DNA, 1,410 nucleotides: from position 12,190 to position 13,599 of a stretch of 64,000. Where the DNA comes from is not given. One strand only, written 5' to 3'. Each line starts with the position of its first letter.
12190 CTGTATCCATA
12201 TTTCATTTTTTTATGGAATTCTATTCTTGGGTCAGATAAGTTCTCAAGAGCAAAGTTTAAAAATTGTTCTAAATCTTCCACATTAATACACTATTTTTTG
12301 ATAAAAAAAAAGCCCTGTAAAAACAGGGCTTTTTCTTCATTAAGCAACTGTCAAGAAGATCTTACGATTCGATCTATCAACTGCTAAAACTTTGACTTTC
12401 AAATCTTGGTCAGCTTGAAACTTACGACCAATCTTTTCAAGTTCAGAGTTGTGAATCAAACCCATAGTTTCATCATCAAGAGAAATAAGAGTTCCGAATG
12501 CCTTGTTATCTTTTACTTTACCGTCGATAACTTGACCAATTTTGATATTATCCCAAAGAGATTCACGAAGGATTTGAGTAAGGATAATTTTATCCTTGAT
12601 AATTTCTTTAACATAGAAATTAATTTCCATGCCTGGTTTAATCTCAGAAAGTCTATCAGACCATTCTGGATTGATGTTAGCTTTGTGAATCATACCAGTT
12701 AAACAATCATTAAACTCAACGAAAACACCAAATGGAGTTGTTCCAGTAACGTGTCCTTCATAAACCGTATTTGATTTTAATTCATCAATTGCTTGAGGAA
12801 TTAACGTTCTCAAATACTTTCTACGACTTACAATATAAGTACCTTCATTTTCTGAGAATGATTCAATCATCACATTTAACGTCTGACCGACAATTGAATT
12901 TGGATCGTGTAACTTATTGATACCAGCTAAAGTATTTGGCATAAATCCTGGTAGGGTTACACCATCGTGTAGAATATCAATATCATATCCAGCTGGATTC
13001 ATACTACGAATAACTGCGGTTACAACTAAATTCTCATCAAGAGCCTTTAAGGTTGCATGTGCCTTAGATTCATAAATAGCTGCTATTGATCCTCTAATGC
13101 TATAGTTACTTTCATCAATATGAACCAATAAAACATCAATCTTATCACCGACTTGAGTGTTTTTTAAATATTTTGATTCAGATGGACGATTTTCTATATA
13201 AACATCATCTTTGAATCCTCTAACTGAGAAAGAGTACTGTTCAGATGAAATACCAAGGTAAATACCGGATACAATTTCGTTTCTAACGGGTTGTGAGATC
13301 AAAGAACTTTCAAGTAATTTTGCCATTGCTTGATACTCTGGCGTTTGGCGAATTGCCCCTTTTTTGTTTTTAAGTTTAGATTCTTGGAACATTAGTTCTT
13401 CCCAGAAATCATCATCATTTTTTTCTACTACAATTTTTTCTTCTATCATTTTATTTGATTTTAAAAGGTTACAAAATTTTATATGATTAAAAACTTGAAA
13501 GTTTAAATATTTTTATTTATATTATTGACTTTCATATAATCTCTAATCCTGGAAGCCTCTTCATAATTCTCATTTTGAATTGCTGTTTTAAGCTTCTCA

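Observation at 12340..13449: Phage-encoded ribosomal protein S1-like multi-S1-domain protein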

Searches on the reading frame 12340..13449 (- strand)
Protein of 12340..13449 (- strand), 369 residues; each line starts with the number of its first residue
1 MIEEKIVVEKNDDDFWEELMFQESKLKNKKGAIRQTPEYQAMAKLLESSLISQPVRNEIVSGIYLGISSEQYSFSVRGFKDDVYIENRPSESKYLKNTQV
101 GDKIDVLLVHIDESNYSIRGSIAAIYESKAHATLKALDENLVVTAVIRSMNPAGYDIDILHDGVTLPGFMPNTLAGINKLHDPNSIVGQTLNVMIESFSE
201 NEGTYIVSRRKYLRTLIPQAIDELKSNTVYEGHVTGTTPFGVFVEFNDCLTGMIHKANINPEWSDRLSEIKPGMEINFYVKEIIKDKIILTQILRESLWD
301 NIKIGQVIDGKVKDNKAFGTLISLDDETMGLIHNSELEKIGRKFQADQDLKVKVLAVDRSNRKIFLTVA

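Call 3: search_protein_families(library=pfam, proteins=[window:12340-13449:-], max_evalue=1)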
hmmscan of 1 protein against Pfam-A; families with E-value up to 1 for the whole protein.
window:12340-13449:- (369 aa): 5 families
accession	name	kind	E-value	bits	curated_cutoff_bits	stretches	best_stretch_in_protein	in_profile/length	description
PF00575.29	S1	-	4.3e-21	75.5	22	2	303-368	3-73/74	S1 RNA binding domain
PF23459.1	S1_RRP5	-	6.7e-06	27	27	1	304-364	3-68/72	RRP5 S1 domain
PF13509.12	S1_2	-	0.058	13.9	21.8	1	304-342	1-36/61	S1 domain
PF11061.14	Tsr0524-like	-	0.067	13.5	25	0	301-337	24-60/61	Cytochrome b6f, subunit Tsr0524-like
PF21543.3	CvfB_2nd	-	0.095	13.1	27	1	308-342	17-52/76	Virulence regulatory factor CvfB, second domain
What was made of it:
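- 12562..12777 (-): Domain 3 (aa 225-296): canonical RNA-binding S1 domain (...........GMIHKAN). Pfam S1 stretch (call 3).
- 12343..12543 (-): Domain 4 (aa 303-369): canonical RNA-binding S1 domain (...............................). Best Pfam S1 stretch, aa 303-368 (call 3).
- Checked: So 'roughly four tandem S1 repeats' is correct, although Pfam S1 (PF00575) recognises only the last two (2 stretches, E 4e-21, call 3).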

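Call 4: search_protein_families(library=ncbifam, proteins=[window:12340-13449:-], max_evalue=1)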
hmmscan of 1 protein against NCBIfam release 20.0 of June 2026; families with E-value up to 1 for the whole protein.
window:12340-13449:- (369 aa): 26 families (the best 25 are shown)
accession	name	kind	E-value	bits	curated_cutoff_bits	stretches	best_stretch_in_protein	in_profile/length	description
NF000907.0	PRK00087.1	equivalog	1.1e-34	119.6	624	1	40-367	286-631/671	bifunctional 4-hydroxy-3-methylbut-2-enyl diphosphate reductase/30S ribosomal protein S1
NF004952.0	PRK06299.1-2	equivalog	5.1e-33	114.2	524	1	31-367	22-372/580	30S ribosomal protein S1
TIGR00717.1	rpsA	equivalog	4.6e-27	94.7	577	1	43-367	4-341/516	30S ribosomal protein S1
NF005208.0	PRK06676.1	equivalog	6.9e-25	87.8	368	1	51-368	13-347/391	30S ribosomal protein S1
NF010379.0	PRK13806.1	equivalog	1.1e-23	83.7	648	1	58-365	36-359/491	30S ribosomal protein S1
NF004956.0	PRK06299.1-6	equivalog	8.4e-22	77.5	711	2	224-368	370-522/554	30S ribosomal protein S1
NF004953.0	PRK06299.1-3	equivalog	6.4e-21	74.3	720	2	29-260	19-246/580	30S ribosomal protein S1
NF040579.1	S1_dom_CvfD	subfamily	7.6e-21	74.5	117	2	302-367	1-71/113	CvfD/Ygs/GSP13 family RNA-binding post-transcriptional regulator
NF005973.0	PRK08059.1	equivalog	2.9e-20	72.6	148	2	300-368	3-76/123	S1 domain-containing post-transcriptional regulator GSP13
NF005911.0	PRK07899.1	equivalog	2.9e-20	72.4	691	1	98-367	80-361/486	30S ribosomal protein S1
NF004955.0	PRK06299.1-5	equivalog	6.1e-16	57.8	878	1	37-367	7-352/566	30S ribosomal protein S1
NF004954.0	PRK06299.1-4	equivalog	3.9e-15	55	727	1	41-367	4-345/560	30S ribosomal protein S1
NF008805.1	PRK11824.1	equivalog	1.1e-13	50.6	471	2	297-362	605-675/683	polyribonucleotide nucleotidyltransferase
NF004951.0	PRK06299.1-1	equivalog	1.2e-13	50.3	918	2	227-368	364-519/556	30S ribosomal protein S1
NF005573.0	PRK07252.1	equivalog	2e-13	50.3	183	2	302-367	1-71/120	S1 RNA-binding domain-containing protein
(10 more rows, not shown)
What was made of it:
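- On bS1 / rpsA (NCBIfam and TIGRFAM equivalogs): Best scores were 119.6 vs 624 (NF000907), 114.2 vs 524 (NF004952), 94.7 vs 577 (TIGR00717) and 87.8 vs 368 (NF005208) (call 4).
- Closest known: Bacterial ribosomal protein bS1. Different: Far below the rpsA cut-offs (call 4).
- Closest known: Four-domain S1 proteins of Firmicutes and Clostridia. Same: NF000907 is the best-scoring model (119.6 bits) and NF005208 matches positions 13-347 of 391 (call 4).
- Scores are 4-6-fold below every curated rpsA cut-off (call 4). D4 matches CvfD/GSP13 regulators at 72-75 bits (call 4). The four-domain length resembles Firmicutes-type S1 (NF005208 matched at 13-347 of 391, call 4).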

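Call 5: search_protein_families(library=phrogs, proteins=[window:12340-13449:-], max_evalue=1)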
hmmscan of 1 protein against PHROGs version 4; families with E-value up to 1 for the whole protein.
window:12340-13449:- (369 aa): 2 families
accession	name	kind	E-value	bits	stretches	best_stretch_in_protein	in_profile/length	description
phrog_17326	-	unknown function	0.075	14.3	0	132-158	58-84/111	-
phrog_15879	-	unknown function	0.1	13.6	1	58-114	9-63/126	-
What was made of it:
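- Tried and rejected: PHROGs scan of the protein: only chance-level hits (E 0.08-0.1), so it was uninformative (call 5).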

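Call 6: search_dna_similar(query=window:12340-13449:-, collection=phages, mode=protein, max_rows=30)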
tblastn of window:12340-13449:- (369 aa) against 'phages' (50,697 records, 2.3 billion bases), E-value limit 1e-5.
Records with a match: 27; places in all: 27; records where one place covers at least 80% of the query: 8.
Best place of each record, by identity: 60-80% 2; <60% 25.
By first word of the organism name: Prevotella 15; uncultured 6; Acinetobacter 2; Bacteriophage 2; Listeria 1; Staphylococcus 1.
By host as written in the record: Prevotella sp. 15; - 10; Listeria monocytogenes 1; Staphylococcus aureus 1.
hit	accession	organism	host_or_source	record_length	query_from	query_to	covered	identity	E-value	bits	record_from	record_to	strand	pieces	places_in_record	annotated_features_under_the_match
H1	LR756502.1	uncultured phage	metagenomic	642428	27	369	93%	63.3%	1e-136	435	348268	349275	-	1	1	record has no annotation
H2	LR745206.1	uncultured phage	metagenomic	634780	18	365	94%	60.1%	2e-137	437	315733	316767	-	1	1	record has no annotation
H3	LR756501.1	uncultured phage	metagenomic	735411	12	369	97%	41.4%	4e-77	264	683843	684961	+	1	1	record has no annotation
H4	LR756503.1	uncultured phage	metagenomic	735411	12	369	97%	41.4%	4e-77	264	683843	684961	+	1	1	record has no annotation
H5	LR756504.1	uncultured phage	metagenomic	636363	59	369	84%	42.1%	3e-64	227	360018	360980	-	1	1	record has no annotation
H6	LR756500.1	uncultured phage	metagenomic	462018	80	364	77%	33.9%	1e-35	144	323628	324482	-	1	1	record has no annotation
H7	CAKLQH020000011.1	Acinetobacter phage MD-2021a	not known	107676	40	368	89%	22.2%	7e-7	57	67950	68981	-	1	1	rpsA: 30S ribosomal protein S1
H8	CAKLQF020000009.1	Acinetobacter phage MD-2021a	not known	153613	40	368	89%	22.2%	7e-7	57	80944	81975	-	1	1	rpsA: 30S ribosomal protein S1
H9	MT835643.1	Bacteriophage sp.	human fecal samples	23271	58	368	84%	22.7%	5e-11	70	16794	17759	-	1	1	record has no annotation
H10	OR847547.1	Listeria phage LM 4-11-1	Listeria monocytogenes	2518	100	368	73%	25.1%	8e-7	57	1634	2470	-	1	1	record has no annotation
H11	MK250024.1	Prevotella phage Lak-B5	Prevotella sp.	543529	145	293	40%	40.8%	1e-26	117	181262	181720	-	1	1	record has no annotation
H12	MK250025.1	Prevotella phage Lak-B6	Prevotella sp.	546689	145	293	40%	40.8%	1e-26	117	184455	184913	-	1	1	record has no annotation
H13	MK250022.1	Prevotella phage Lak-B3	Prevotella sp.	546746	145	293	40%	40.8%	1e-26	117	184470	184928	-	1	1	record has no annotation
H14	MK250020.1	Prevotella phage Lak-B1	Prevotella sp.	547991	145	293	40%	40.8%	1e-26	117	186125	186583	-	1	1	record has no annotation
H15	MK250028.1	Prevotella phage Lak-B9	Prevotella sp.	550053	145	293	40%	40.8%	1e-26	117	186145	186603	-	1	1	record has no annotation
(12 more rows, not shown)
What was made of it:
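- Closest known: 'Possible rpS1' / S1-domain proteins of huge phages. Same: The same family: 63% and 42% identity over 84-93% of the length (call 6).
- The protein is 60-63% identical to genes in the 642-kb and 635-kb phage genomes LR756502 and LR745206 (call 6).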

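Call 10: search_solved_structures(query=window:12340-13449:-, max_evalue=0.001, show_alignments=2)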
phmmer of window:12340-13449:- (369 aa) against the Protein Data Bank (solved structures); distinct sequences matched with E-value up to 0.001: 15.
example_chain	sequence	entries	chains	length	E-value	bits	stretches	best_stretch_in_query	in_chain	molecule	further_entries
6h4n_y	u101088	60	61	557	9.5e-17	64.2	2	41-366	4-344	30S ribosomal protein S1 | Small ribosomal subunit protein bS1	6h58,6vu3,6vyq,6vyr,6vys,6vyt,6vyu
8wi7_b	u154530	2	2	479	1.2e-16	63.9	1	59-367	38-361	30S ribosomal protein bS1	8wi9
7qgh_t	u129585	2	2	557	1.2e-16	63.9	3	41-366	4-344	30S ribosomal protein S1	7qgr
6bu8_Z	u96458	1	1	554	1.3e-16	63.7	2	43-366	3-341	30S ribosomal protein S1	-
9qqq_V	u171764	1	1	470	3.4e-16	62.4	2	41-367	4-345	Small ribosomal subunit protein bS1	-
9zcd_A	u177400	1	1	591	1.4e-12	50.4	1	43-366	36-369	30S ribosomal protein S1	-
6vz3_H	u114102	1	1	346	7.8e-11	44.7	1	42-365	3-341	30S ribosomal protein S1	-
6rxy_Cz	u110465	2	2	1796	1.6e-08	37.1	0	280-366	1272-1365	Rrp5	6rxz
4q7j_D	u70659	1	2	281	1.1e-07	34.4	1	41-269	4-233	30S ribosomal protein S1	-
2k4k_A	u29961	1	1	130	2.7e-07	33.1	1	302-368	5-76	General stress protein 13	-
28jw_a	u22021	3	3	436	3.1e-05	26.3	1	99-262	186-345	Ribosomal protein S1 homologue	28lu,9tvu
2mfl_A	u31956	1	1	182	0.00012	24.4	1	41-213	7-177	30S ribosomal protein S1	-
4r71_E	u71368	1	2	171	0.0006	22.1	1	41-210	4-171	30S ribosomal protein S1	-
1sro_A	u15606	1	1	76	0.00066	22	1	302-362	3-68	PNPASE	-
6qh2_A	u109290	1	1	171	0.00091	21.5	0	296-362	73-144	Polyribonucleotide nucleotidyltransferase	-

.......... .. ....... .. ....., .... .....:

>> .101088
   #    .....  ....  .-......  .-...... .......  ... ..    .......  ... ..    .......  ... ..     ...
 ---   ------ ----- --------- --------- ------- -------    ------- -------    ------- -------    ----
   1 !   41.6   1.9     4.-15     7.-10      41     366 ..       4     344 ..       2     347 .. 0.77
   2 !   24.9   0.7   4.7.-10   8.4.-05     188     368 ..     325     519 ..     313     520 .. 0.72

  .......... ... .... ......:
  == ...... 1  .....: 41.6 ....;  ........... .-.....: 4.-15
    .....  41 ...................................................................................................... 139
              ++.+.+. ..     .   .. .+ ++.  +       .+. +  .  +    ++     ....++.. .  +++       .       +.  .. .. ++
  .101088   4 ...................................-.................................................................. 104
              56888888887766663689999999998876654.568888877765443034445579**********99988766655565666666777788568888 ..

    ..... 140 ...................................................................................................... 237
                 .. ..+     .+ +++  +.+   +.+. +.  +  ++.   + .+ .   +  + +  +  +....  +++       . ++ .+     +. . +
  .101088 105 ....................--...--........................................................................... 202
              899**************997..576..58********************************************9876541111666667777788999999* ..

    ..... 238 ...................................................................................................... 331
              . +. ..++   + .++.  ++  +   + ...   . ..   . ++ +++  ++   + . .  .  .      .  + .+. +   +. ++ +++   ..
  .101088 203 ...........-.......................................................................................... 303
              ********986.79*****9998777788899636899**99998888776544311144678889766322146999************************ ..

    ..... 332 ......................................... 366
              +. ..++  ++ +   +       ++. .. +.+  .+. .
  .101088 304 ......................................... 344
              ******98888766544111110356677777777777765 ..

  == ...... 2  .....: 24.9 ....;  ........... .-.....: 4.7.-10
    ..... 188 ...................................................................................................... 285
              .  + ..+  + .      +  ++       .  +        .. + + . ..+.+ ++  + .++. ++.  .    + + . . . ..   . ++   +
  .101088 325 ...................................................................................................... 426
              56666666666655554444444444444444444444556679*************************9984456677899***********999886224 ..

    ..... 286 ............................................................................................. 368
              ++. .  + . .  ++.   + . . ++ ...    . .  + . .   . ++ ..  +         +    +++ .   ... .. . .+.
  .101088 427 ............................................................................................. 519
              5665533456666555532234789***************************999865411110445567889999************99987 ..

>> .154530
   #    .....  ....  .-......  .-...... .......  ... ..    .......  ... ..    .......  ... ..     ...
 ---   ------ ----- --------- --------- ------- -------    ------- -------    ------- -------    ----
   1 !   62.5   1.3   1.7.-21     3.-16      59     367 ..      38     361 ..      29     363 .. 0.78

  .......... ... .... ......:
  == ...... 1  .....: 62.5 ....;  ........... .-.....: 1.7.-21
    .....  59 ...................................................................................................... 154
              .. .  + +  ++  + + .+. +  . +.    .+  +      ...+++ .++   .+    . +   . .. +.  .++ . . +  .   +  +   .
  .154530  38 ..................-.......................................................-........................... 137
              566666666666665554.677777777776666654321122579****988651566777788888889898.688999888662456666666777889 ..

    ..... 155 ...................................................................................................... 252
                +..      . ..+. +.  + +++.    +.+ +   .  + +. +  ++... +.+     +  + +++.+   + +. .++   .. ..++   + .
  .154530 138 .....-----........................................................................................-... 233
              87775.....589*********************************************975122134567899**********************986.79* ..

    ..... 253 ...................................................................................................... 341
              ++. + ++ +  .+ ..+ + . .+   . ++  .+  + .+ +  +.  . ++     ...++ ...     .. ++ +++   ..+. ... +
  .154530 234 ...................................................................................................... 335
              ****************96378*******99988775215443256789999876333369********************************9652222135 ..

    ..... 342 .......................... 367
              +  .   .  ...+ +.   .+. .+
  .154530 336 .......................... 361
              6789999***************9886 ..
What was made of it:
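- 13075..13287 (-): Domain 1 (aa 55-125): divergent OB fold without the canonical S1 RNA-binding residues; the G78-x-K80-D81 loop is invariant in the family. K80 aligns with E. coli Lys43 (call 10).
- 12343..12543 (-): Matches GSP13 and the PNPase S1 domain (calls 4, 10).
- On bS1 / rpsA: The alignment is collinear over aa 41-366 against E. coli 4-344 (call 10). K80 aligns with Lys43 (call 10).
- Closest known: Bacterial ribosomal protein bS1. Same: A collinear match to residues 4-344, i.e. the N-terminal helix plus D1-D4 (call 10).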
